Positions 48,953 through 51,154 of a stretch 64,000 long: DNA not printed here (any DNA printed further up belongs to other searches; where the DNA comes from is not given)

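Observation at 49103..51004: Secreted 633-aa protein with a candidate caspase-like (clan CD) peptidase domain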

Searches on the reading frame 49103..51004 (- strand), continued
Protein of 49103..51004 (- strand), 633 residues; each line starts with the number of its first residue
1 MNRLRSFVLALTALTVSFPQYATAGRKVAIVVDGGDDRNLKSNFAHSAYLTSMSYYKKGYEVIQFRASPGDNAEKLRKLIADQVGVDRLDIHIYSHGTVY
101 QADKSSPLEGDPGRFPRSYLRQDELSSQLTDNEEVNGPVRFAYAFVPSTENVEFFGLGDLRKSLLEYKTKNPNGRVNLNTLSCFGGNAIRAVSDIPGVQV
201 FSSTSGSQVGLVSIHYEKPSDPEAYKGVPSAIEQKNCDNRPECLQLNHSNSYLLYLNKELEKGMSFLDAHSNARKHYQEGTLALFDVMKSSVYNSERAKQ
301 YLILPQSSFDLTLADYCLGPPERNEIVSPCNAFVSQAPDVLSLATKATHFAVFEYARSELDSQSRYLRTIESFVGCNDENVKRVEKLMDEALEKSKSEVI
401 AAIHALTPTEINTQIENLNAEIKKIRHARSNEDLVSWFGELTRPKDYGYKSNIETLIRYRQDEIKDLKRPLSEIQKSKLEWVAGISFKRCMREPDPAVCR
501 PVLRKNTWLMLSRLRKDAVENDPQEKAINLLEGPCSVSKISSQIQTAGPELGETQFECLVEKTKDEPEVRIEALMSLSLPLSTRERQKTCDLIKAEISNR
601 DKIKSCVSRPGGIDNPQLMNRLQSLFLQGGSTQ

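Call 35: fold_search(model_id=the predicted structure, library=pdb)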
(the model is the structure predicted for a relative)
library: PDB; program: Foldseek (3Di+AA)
matches with E <= 10: 852; with E <= 0.001: 0
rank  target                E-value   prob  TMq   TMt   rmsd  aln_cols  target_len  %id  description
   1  3h11_B                3.0e-03  1.00  0.22  0.55   7.7       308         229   11  Zymogen caspase-8:c-FLIPL protease domain complex (released 2009-04-28)
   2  3v3k_I                3.5e-03  1.00  0.22  0.51   8.3       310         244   12  Human caspase 9 in complex with bacterial effector protein (released 2013-03-06)
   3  4hq0_B                3.6e-03  1.00  0.24  0.63   4.6       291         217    8  Crystal Structure of mutant form of Caspase-7 (released 2013-09-11)
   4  6ns7_B                7.6e-03  1.00  0.23  0.56   5.7       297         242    9  Crystal structure of murine caspase-11 (released 2020-07-29)
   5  3r5k_B                9.4e-03  1.00  0.22  0.53   7.7       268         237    9  A designed redox-controlled caspase-7 (released 2011-06-29)
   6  4nom                  1.1e-02  1.00  0.23  0.35  23.0       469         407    8  Crystal structure of asparaginyl endopeptidase (AEP)/Legumain activated at pH 4.5 (released 2014-02-19)
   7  6kmt_D                1.2e-02  1.00  0.23  0.56   7.2       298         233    9  P32 of caspase-11 mutant C254A (released 2020-03-11)
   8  3h1p_B                1.2e-02  1.00  0.21  0.51   7.5       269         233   10  Mature Caspase-7 I213A with DEVD-CHO inhibitor bound to active site (released 2009-06-30)
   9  6ns7_A                1.2e-02  1.00  0.23  0.54   5.8       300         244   10  Crystal structure of murine caspase-11 (released 2020-07-29)
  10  4ps1_B                1.2e-02  1.00  0.21  0.52   9.0       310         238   10  Caspase-8 specific unnatural amino acid peptides (released 2015-01-21)
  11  7f5q_A                1.3e-02  1.00  0.19  0.40   7.2       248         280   12  The crystal structure of VyPAL2 peptide asparaginyl ligase in its active enzyme form (released 2022-06-29)
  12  7f5p_A                1.3e-02  1.00  0.22  0.45   7.6       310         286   10  The crystal structure of VyPAL2-C214A, a dead mutant of VyPAL2 peptide asparaginyl ligase in form I (released 2022-06-29)
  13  7fqh_D                1.3e-02  1.00  0.19  0.45   6.2       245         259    8  Crystal Structure of human Legumain in complex with (2S)-N-[(3S)-5-amino-5-oxopent-1-yn-3-yl]-1-[1-[4-(cyclopropylmeth (released 2023-10-11)
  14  6bcu_W                1.3e-02  0.69  0.19  0.12  28.5       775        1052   10  Cryo-EM structure of the activated RHEB-mTORC1 refined to 3.4 angstrom (released 2017-12-20)
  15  1jxq_A                1.4e-02  1.00  0.23  0.54   6.9       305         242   10  Structure of cleaved, CARD domain deleted Caspase-9 (released 2001-12-12)
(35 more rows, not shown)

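Call 37: search_protein_families(library=pfam, proteins=[P0014, P0015, P0016, P0017, P0018, P0020, P0021, P0022, P0023, P0024], max_evalue=0.1)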
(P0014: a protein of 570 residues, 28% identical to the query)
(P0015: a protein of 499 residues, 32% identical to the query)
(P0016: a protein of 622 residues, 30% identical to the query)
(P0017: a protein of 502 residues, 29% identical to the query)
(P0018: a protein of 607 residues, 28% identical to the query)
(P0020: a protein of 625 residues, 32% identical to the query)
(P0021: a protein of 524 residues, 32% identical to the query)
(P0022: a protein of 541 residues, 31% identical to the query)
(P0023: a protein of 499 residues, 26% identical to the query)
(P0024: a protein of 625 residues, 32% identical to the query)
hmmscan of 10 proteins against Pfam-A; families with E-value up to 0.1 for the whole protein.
P0014 (570 aa): 1 family
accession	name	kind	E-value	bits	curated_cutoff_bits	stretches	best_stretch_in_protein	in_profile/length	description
PF01650.23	Peptidase_C13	-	0.068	13.1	22.8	0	166-212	132-178/258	Peptidase C13 family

P0015 (499 aa): 0 families

P0016 (622 aa): 1 family
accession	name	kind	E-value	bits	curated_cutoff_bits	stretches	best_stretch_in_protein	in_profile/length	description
PF11349.13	DUF3151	-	0.0089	16.6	28.4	1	409-468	57-114/127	Protein of unknown function (DUF3151)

P0017 (502 aa): 0 families

P0018 (607 aa): 2 families
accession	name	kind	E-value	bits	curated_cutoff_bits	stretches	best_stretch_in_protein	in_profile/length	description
PF04734.18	Ceramidase_alk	-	0.0064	15.6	32.1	1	338-403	111-176/509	Neutral/alkaline non-lysosomal ceramidase, N-terminal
PF16113.10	ECH_2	-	0.03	14.2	27.2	1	337-444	221-329/335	Enoyl-CoA hydratase/isomerase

P0020 (625 aa): 0 families

P0021 (524 aa): 0 families

P0022 (541 aa): 0 families

P0023 (499 aa): 1 family
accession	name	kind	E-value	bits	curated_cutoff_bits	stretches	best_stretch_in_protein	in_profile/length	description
PF01650.23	Peptidase_C13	-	0.0092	16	22.8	1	149-210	125-187/258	Peptidase C13 family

P0024 (625 aa): 0 families

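Call 38: search_protein_families(library=pfam, proteins=[P0025, P0026, P0027, P0028, P0029, P0030, P0031, P0032, P0033, P0034], max_evalue=0.1)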
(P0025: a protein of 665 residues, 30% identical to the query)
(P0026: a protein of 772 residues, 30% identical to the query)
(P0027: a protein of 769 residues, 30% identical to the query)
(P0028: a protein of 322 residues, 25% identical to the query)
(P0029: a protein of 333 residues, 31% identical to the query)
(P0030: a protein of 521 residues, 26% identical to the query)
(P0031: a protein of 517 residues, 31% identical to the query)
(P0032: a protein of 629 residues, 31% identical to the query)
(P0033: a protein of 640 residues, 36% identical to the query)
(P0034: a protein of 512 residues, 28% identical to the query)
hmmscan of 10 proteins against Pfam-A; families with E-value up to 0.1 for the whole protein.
P0025 (665 aa): 0 families

P0026 (772 aa): 0 families

P0027 (769 aa): 1 family
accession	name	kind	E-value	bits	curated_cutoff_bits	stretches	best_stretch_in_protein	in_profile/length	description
PF04763.17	DUF562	-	0.034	14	25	1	153-186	63-96/146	Protein of unknown function (DUF562)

P0028 (322 aa): 1 family
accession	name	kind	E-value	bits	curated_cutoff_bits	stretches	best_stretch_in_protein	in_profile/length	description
PF02624.21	YcaO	-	0.049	13.4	25.7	0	41-110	150-217/325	YcaO cyclodehydratase, ATP-ad Mg2+-binding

P0029 (333 aa): 1 family
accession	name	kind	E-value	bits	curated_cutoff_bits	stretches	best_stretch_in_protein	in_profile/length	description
PF01650.23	Peptidase_C13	-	0.0015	18.6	22.8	1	77-164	111-194/258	Peptidase C13 family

P0030 (521 aa): 1 family
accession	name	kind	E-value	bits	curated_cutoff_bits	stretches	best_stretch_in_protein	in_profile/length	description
PF01650.23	Peptidase_C13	-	3.2e-05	24.1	22.8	1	139-222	122-202/258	Peptidase C13 family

P0031 (517 aa): 0 families

P0032 (629 aa): 0 families

P0033 (640 aa): 3 families
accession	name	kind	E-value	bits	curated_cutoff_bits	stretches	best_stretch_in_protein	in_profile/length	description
PF01650.23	Peptidase_C13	-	1.7e-05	24.9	22.8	1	208-327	129-244/258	Peptidase C13 family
PF16093.10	PAC4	-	0.041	14.3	31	0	191-261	10-76/77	Proteasome assembly chaperone 4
PF07217.16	Het-C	-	0.069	12.1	21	0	422-514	282-375/561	Heterokaryon incompatibility protein Het-C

P0034 (512 aa): 1 family
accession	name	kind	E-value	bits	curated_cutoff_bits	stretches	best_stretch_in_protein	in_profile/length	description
PF22456.1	PqqF-like_C_4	-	0.071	13.7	27.5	0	340-392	39-90/100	PQQ synthase PqqF-like, C-terminal lobe domain 4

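Call 43: find_encoding_contigs(protein=P0011, flank=8000, max_places=3)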
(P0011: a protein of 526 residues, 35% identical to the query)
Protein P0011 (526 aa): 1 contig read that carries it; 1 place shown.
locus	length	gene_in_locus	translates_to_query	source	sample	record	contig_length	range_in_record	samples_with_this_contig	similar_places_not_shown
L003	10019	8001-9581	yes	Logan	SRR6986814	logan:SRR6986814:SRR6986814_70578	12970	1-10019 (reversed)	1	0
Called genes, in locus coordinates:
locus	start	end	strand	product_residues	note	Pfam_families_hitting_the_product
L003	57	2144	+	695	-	-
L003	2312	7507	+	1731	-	-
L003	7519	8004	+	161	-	PF03061:4HBT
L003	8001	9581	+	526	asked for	-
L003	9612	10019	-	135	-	?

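Call 50: list_cluster_members(proteins=[P0012, P0013, P0014, P0015, P0016, P0017, P0018, P0019, P0020, P0021])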
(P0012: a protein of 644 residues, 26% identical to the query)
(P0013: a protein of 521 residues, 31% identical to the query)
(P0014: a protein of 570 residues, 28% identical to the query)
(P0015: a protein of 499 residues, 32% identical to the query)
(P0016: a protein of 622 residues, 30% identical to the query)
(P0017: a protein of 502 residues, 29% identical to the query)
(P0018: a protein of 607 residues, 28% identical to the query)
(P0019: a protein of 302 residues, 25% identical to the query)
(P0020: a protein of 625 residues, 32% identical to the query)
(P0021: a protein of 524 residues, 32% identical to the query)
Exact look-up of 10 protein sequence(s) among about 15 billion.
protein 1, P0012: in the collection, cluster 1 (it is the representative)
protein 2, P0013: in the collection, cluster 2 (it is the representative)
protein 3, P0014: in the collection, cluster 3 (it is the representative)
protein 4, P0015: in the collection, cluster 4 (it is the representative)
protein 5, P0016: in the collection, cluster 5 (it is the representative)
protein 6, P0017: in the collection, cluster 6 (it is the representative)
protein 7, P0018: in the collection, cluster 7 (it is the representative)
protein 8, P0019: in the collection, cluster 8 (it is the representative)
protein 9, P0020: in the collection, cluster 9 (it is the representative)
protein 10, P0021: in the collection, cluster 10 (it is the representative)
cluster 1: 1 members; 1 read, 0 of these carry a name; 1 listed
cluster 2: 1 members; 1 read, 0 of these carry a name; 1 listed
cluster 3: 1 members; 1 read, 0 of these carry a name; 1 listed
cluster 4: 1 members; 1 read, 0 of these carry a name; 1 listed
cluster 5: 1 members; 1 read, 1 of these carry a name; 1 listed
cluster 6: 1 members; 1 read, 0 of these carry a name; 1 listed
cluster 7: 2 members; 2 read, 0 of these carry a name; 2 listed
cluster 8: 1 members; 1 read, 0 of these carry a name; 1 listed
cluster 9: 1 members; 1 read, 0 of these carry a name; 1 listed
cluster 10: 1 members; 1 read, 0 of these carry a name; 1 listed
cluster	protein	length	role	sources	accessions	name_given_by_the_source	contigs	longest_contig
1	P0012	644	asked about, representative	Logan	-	-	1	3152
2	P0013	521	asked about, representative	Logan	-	-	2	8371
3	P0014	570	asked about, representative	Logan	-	-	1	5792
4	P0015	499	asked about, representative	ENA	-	-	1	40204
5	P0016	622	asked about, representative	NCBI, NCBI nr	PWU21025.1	MAG: hypothetical protein C5B49_03260 [Bdellovibrio sp.]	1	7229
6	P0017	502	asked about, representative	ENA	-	-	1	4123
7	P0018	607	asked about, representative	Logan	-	-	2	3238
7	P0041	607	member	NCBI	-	-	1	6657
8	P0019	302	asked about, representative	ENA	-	-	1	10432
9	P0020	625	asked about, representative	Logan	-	-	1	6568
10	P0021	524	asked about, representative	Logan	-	-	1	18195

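Call 51: list_cluster_members(proteins=[P0022, P0023, P0024, P0025, P0026, P0027, P0030, P0032, P0033, P0035])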
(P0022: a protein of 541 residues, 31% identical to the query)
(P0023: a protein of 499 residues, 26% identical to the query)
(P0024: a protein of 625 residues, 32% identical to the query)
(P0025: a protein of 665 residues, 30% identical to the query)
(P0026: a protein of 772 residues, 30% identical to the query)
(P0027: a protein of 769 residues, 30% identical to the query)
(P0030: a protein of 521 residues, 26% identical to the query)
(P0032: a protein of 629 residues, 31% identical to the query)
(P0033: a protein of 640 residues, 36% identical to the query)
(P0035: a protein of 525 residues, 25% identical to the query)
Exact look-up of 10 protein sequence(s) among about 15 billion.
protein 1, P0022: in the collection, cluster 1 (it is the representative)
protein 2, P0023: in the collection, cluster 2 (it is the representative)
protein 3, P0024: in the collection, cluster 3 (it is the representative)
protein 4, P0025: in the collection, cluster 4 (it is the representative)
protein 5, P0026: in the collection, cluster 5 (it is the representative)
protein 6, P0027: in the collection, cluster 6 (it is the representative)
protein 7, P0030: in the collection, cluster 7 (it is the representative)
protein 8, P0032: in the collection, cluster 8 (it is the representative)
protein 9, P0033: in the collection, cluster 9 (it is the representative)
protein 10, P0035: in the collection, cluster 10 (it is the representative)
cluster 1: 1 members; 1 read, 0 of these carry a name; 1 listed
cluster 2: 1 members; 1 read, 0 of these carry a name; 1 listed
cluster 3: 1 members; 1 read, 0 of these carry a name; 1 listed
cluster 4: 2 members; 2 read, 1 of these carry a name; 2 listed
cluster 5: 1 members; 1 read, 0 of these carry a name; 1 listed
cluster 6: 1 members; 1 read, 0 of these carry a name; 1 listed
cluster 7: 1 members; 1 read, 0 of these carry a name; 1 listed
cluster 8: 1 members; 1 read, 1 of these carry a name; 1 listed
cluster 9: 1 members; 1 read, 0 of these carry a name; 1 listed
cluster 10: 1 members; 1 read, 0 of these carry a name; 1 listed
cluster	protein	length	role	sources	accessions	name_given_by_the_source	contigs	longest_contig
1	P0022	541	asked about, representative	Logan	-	-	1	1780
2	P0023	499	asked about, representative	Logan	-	-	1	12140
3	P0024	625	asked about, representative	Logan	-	-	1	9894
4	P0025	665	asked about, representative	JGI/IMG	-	hypothetical protein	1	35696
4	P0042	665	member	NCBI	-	-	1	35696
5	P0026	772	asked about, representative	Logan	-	-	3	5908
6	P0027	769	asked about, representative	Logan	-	-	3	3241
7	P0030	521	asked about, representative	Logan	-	-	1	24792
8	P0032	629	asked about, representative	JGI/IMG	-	hypothetical protein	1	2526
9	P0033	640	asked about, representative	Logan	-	-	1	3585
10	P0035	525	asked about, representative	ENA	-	-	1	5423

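Call 69: find_encoding_contigs(protein=P0010, flank=6000, max_places=2)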
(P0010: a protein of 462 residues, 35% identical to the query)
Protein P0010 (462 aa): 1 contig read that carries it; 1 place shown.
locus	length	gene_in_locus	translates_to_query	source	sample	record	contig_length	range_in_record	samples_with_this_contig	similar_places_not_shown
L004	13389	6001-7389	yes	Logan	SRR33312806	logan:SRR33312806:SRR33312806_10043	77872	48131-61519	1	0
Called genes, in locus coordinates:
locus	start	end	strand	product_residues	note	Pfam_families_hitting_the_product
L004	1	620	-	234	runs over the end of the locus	-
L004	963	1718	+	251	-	-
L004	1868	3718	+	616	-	PF02743:dCache_1, PF00512:HisKA, PF02518:HATPase_c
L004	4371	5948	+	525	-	PF00270:DEAD, PF00271:Helicase_C, PF16124:RecQ_Zn_bind, PF09382:RQC, PF00570:HRDC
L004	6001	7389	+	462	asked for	-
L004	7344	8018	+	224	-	PF00702:Hydrolase, PF12710:HAD (weak), PF13419:HAD_2, PF13242:Hydrolase_like (weak)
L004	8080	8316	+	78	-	-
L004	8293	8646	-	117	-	PF00072:Response_reg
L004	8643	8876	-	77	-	PF12844:HTH_19 (weak), PF01381:HTH_3 (weak)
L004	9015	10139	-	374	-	PF00989:PAS, PF08448:PAS_4, PF13426:PAS_9 (weak)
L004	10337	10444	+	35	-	-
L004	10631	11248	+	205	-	PF03692:CxxCxxCC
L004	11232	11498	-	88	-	PF13145:Rotamase_2, PF13616:Rotamase_3, PF00639:Rotamase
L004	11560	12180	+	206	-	-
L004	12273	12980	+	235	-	-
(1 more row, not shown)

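Call 70: find_encoding_contigs(protein=P0015, flank=6000, max_places=2)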
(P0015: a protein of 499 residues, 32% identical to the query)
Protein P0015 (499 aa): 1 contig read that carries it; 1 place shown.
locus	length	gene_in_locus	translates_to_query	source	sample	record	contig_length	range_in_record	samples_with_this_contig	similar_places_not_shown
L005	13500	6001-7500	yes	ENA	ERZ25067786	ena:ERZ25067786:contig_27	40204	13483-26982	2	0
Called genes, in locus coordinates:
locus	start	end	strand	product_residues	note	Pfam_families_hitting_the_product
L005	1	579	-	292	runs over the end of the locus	-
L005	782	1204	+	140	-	PF00072:Response_reg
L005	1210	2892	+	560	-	PF00512:HisKA, PF02518:HATPase_c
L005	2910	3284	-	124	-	-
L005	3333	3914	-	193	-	-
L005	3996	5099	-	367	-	-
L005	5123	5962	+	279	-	-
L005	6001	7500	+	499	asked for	-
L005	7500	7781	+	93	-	-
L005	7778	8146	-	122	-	PF01035:DNA_binding_1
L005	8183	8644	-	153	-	-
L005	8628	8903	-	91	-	-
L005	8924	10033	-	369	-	-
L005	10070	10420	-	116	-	-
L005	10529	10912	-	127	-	-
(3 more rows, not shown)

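Call 71: find_encoding_contigs(protein=P0025, flank=6000, max_places=2)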
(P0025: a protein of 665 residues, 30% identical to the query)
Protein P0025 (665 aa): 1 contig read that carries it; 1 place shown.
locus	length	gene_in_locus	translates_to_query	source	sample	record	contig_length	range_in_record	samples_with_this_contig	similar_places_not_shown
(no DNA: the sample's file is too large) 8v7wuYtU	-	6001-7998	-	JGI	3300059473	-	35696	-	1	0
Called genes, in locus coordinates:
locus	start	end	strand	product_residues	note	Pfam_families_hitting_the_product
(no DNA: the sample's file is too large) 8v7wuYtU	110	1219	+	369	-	PF01479:S4 (weak), PF00849:PseudoU_synth_2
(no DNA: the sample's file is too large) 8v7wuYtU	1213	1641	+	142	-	-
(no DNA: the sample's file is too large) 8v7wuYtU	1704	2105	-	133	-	PF12680:SnoaL_2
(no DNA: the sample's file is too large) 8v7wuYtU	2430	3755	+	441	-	PF04072:LCM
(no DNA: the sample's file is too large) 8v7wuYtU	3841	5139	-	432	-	PF00082:Peptidase_S8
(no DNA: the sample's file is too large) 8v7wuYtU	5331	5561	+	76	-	-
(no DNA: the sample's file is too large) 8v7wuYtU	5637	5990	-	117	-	-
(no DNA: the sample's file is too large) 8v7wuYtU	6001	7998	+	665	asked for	-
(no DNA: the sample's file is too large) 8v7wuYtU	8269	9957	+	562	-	PF00305:Lipoxygenase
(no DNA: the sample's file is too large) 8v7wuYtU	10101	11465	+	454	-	PF13091:PLDc_2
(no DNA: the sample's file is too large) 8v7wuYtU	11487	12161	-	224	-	PF01427:Peptidase_M15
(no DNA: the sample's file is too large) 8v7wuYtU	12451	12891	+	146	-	-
